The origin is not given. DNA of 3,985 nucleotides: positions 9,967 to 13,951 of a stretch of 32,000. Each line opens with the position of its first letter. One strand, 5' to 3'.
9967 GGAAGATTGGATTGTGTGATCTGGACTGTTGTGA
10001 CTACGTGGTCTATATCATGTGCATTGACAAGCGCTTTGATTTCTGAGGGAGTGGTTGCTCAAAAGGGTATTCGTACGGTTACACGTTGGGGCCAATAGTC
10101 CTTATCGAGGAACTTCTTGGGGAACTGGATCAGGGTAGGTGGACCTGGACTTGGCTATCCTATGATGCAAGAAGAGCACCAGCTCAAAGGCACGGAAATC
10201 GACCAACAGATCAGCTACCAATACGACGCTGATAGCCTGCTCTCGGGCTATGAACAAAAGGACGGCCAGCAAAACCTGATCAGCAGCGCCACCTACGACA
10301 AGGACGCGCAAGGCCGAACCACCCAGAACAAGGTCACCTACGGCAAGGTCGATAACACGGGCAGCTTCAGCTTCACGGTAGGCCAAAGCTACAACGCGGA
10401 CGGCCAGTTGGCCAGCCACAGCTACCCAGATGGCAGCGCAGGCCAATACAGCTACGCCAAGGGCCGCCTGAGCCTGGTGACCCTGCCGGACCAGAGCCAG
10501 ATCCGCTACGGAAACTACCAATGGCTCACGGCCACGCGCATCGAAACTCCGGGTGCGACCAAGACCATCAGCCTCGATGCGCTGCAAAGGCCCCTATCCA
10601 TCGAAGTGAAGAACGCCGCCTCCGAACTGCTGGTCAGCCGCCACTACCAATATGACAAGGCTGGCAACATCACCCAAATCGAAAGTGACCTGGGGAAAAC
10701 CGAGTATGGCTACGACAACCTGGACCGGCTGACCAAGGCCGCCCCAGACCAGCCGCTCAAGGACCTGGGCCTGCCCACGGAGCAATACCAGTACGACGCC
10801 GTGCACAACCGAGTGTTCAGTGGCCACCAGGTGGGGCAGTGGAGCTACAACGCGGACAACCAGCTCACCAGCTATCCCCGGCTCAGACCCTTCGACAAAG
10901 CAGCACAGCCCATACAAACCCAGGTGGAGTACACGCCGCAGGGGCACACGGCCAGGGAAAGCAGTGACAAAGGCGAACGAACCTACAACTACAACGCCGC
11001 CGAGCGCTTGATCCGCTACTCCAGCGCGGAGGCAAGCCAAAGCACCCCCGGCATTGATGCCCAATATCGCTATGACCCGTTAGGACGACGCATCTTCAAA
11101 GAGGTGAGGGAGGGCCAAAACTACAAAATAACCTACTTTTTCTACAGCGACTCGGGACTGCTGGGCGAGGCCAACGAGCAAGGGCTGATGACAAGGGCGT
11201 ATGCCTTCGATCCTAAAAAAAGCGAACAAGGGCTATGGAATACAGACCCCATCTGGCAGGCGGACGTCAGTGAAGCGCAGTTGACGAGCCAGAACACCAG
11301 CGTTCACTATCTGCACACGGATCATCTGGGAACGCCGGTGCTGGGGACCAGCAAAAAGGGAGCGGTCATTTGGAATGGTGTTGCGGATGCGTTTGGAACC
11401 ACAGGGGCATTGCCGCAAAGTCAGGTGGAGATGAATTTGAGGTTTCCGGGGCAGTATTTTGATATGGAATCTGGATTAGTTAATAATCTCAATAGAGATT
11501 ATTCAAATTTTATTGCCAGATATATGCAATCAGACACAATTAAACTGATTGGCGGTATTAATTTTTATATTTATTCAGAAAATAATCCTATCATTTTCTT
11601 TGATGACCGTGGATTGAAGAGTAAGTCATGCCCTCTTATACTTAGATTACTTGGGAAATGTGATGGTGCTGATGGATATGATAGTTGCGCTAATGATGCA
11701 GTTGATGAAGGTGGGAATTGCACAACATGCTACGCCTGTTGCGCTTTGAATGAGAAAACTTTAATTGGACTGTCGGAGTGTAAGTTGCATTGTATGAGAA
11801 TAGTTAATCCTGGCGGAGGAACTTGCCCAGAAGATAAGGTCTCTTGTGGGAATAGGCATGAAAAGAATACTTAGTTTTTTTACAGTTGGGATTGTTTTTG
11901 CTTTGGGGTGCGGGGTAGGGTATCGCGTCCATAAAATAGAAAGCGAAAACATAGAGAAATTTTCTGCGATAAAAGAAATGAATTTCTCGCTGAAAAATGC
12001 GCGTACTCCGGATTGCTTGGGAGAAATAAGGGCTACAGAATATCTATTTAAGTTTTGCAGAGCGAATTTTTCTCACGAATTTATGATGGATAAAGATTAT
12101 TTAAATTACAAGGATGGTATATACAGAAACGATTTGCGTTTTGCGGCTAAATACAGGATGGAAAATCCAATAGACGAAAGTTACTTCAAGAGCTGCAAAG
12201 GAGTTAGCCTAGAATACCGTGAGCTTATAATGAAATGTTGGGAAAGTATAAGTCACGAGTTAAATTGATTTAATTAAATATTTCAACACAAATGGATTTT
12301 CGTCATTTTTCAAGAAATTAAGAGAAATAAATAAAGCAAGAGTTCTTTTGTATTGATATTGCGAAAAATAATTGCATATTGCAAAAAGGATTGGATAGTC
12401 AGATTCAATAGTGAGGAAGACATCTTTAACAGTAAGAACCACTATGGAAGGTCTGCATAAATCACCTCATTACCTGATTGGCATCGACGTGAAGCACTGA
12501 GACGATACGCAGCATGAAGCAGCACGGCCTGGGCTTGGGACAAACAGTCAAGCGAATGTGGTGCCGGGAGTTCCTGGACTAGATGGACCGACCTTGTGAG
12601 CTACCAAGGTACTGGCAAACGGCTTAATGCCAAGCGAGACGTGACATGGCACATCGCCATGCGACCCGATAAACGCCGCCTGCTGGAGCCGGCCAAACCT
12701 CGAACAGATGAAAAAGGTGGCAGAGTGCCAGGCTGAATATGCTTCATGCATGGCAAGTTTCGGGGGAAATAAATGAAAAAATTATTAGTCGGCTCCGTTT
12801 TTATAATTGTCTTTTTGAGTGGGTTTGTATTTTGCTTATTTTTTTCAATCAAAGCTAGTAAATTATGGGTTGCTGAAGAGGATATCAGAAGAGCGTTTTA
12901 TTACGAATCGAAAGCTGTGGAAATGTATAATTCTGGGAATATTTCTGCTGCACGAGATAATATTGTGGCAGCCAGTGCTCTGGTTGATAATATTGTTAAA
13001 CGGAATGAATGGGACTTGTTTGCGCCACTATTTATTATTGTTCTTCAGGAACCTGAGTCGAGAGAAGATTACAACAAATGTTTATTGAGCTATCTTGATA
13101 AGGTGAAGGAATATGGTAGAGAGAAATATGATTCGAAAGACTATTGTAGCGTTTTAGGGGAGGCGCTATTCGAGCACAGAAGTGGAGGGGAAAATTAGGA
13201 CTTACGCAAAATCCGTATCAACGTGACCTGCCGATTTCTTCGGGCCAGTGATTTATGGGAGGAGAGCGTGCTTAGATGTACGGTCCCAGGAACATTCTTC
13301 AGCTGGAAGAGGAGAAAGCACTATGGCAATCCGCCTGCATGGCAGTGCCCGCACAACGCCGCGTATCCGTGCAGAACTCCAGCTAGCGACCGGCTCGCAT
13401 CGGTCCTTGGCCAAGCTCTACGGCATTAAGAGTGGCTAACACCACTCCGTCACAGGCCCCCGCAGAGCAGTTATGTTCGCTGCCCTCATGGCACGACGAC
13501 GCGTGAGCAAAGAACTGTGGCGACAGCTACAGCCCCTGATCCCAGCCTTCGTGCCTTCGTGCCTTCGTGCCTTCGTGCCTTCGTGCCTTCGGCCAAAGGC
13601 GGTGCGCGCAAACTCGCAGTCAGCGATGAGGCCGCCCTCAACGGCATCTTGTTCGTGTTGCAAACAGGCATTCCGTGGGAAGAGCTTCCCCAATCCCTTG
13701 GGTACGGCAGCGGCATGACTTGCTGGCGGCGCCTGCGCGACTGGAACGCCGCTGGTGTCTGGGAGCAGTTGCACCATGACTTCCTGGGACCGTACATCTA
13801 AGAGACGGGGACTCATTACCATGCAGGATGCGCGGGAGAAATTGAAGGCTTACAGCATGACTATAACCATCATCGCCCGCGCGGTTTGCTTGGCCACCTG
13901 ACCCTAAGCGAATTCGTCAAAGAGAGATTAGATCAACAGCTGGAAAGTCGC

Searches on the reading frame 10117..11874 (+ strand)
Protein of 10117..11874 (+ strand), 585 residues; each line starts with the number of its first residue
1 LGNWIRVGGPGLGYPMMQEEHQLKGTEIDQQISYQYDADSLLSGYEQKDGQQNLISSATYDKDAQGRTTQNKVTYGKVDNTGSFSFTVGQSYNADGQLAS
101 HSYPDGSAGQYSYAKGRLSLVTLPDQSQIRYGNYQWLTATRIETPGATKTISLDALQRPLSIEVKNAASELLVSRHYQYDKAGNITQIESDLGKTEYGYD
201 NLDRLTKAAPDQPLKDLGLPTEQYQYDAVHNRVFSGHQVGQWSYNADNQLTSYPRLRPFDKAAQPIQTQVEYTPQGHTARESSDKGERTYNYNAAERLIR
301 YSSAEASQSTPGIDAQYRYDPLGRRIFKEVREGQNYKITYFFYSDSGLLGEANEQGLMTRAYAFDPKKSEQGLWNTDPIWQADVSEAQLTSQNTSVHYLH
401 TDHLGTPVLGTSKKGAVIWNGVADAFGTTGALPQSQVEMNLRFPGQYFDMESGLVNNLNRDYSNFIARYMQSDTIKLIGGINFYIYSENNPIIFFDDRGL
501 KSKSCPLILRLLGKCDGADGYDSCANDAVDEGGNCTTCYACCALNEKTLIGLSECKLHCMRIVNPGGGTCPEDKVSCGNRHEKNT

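Call 6: search_protein_families(library=pfam, proteins=[window:10117-11874:+], max_evalue=0.01)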
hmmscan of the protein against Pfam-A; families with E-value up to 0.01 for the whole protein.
window:10117-11874:+ (585 aa): 2 families
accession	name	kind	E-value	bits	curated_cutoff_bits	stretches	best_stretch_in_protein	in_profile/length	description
PF05593.20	RHS_repeat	-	2.9e-14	53.4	22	2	92-126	1-36/38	RHS Repeat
PF03527.20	RHS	-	4.4e-09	36.5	27.9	1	396-428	1-33/38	RHS protein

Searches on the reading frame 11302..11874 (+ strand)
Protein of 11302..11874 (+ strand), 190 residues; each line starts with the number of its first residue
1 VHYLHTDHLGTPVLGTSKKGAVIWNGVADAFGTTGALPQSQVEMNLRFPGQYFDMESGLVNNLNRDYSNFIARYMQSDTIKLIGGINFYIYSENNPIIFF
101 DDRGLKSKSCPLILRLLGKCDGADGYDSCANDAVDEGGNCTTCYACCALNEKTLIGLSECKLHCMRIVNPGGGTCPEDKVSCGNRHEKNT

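Call 38: search_protein_families(library=pfam, proteins=[window:11302-11874:+], max_evalue=10)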
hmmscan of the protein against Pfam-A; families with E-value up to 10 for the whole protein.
window:11302-11874:+ (190 aa): 1 family
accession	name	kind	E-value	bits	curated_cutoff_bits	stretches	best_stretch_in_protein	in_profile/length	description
PF03527.20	RHS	-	1.5e-09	38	27.9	1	1-34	1-34/38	RHS protein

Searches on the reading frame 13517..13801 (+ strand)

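Call 9: search_protein_families(library=pfam, proteins=[window:13517-13801:+], max_evalue=0.001)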
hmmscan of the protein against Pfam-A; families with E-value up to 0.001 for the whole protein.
window:13517-13801:+ (94 aa): 1 family
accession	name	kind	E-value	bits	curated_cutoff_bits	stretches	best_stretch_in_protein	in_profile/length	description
PF13340.11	DUF4096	-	9.5e-19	67.9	34.3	1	22-86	12-76/76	Putative transposase of IS4/5 family (DUF4096)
